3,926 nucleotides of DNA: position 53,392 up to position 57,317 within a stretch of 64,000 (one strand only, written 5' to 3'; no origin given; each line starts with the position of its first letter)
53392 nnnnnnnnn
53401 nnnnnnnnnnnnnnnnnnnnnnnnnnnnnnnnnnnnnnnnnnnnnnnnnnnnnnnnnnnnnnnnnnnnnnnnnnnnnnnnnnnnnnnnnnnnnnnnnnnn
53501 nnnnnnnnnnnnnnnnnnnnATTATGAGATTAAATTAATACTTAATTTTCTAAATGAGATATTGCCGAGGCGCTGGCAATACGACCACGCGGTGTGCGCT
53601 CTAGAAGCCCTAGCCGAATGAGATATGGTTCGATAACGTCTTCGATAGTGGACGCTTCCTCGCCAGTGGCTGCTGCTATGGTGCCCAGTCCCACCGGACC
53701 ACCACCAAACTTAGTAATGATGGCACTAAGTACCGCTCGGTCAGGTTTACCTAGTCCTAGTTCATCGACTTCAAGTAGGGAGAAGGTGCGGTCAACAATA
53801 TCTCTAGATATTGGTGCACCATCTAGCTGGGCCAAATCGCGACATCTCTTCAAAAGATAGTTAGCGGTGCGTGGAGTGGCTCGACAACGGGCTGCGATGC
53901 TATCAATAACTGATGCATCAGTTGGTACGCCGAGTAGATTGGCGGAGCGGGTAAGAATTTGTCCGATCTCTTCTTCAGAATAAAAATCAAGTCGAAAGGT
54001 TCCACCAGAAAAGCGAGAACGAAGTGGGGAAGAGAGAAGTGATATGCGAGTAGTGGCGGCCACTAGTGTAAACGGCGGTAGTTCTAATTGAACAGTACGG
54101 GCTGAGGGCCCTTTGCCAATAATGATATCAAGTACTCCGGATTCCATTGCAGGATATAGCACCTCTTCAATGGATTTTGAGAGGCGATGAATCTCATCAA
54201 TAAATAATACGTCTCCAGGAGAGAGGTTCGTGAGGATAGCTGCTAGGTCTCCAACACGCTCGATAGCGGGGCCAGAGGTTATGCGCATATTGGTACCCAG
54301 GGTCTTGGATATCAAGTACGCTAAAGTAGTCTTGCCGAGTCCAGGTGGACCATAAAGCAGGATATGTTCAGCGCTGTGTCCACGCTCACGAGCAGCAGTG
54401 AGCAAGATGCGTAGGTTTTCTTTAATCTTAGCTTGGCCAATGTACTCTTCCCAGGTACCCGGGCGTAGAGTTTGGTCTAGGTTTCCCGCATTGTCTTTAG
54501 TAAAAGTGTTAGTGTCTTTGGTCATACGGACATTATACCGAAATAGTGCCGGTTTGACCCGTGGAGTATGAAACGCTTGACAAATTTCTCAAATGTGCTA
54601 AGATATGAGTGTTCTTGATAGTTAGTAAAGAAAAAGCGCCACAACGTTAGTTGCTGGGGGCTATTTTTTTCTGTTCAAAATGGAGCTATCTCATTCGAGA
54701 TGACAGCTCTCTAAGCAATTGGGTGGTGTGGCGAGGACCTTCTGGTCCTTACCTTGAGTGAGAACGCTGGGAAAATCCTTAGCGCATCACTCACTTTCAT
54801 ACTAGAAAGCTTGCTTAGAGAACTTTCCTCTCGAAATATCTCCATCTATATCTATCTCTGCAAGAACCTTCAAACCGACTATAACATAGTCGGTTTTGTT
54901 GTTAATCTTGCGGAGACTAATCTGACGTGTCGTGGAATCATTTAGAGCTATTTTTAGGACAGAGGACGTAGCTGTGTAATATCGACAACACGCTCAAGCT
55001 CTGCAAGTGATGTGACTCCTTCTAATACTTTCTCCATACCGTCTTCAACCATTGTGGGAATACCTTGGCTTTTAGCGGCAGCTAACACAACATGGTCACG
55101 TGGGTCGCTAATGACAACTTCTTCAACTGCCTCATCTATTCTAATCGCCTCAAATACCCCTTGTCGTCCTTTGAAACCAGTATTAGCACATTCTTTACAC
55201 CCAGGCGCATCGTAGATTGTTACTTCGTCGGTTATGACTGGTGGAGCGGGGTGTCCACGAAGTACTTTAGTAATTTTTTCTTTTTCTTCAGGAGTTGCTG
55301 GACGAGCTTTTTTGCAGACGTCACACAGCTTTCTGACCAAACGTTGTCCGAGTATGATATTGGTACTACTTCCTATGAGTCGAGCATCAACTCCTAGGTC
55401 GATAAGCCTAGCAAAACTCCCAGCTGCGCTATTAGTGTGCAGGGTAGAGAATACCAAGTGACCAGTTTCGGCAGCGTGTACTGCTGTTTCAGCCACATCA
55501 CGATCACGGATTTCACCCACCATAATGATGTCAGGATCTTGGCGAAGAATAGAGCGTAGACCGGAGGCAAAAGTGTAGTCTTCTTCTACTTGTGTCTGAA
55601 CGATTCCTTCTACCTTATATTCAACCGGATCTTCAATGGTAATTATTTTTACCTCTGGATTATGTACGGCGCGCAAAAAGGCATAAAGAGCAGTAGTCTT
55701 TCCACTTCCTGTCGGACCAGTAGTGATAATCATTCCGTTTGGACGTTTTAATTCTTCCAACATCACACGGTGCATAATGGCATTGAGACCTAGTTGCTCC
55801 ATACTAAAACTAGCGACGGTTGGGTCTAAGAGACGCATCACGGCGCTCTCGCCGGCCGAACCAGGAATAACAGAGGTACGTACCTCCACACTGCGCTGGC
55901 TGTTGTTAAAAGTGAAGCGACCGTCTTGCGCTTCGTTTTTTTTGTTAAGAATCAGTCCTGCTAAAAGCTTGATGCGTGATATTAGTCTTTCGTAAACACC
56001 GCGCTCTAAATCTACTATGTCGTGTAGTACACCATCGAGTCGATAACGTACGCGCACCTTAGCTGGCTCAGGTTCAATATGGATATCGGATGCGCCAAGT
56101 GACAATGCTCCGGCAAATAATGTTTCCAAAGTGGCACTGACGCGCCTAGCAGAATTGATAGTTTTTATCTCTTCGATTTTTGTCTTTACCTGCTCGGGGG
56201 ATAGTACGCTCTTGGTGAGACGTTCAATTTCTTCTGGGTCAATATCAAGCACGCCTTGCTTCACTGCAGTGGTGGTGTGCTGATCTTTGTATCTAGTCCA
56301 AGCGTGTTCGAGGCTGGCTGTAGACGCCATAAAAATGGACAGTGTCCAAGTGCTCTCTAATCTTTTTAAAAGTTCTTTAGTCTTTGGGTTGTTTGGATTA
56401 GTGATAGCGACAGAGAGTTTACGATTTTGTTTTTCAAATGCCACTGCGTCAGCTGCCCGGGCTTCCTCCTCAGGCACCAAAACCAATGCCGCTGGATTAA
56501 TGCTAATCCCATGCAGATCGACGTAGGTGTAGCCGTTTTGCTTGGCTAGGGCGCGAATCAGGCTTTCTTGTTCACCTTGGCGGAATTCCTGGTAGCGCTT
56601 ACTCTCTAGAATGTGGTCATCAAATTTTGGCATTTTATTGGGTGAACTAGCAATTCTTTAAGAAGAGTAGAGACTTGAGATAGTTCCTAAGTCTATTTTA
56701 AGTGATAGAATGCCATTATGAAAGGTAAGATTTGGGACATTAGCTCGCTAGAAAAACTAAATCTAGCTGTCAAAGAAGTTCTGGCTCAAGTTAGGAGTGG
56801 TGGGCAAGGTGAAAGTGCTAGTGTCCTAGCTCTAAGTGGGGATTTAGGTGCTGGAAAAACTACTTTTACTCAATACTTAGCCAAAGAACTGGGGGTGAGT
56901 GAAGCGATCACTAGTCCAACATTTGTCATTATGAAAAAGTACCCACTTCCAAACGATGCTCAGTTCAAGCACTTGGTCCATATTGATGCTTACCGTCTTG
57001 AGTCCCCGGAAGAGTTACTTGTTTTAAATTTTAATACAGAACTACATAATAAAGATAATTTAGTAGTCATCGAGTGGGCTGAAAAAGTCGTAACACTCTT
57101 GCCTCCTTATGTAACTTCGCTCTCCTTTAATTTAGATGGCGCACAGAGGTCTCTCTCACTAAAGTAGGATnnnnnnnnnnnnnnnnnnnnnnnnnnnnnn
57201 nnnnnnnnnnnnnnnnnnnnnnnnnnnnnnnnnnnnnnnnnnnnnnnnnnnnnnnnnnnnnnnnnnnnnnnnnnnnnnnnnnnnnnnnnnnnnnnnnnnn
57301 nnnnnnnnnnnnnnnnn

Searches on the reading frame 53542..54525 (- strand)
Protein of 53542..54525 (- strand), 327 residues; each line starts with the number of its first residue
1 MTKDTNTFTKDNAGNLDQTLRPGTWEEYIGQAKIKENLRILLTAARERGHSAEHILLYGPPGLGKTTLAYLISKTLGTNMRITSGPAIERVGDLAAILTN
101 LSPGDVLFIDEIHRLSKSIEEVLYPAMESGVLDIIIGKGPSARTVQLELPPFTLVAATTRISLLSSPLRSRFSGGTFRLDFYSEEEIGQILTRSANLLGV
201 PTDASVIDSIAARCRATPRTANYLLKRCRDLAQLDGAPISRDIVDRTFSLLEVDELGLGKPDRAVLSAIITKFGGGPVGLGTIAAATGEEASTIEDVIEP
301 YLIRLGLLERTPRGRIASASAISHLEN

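Call 26: search_protein_families(library=pfam, proteins=[window:53542-54525:-], max_evalue=0.00001)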
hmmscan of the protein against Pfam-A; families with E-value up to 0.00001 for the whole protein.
window:53542-54525:- (327 aa): 6 families
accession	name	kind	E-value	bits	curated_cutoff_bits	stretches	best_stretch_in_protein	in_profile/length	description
PF05496.18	RuvB_N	-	3.5e-71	238.5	27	1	20-173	1-154/159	Holliday junction DNA helicase RuvB P-loop domain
PF05491.19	RuvB_C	-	1.6e-22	79.7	24.7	1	255-326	1-72/72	RuvB C-terminal winged helix domain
PF00004.35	AAA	-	2.1e-18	67.5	21.2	1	55-173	1-124/131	ATPase family associated with various cellular activities (AAA)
PF17864.7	AAA_lid_4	-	1.7e-17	63.4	27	1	182-254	1-74/74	RuvB AAA lid domain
PF07728.20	AAA_5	-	1.5e-10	41.7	22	1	54-172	1-139/139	AAA domain (dynein-related subfamily)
PF06068.19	TIP49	-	1e-07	31.9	23.8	0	26-83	24-81/347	TIP49 P-loop domain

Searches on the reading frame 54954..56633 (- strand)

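Call 35: search_protein_families(library=pfam, proteins=[window:54954-56633:-], max_evalue=0.00001)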
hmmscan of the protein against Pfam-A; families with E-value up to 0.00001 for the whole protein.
window:54954-56633:- (559 aa): 2 families
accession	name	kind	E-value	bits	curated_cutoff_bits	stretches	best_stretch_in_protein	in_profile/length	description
PF00437.27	T2SSE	-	3.9e-111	371.7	24.9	1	165-548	8-370/370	Type II/IV secretion system protein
PF05157.20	MshEN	-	7.3e-09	35.9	23.1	1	34-119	2-87/90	MshEN domain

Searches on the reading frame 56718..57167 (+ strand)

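Call 35: search_protein_families(library=pfam, proteins=[window:56718-57167:+], max_evalue=0.00001)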
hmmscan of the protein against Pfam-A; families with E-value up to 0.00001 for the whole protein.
window:56718-57167:+ (149 aa): 1 family
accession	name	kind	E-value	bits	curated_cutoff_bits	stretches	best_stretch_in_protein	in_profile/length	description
PF02367.23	TsaE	-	3.5e-31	108.3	26.6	1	32-138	19-119/128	Threonylcarbamoyl adenosine biosynthesis protein TsaE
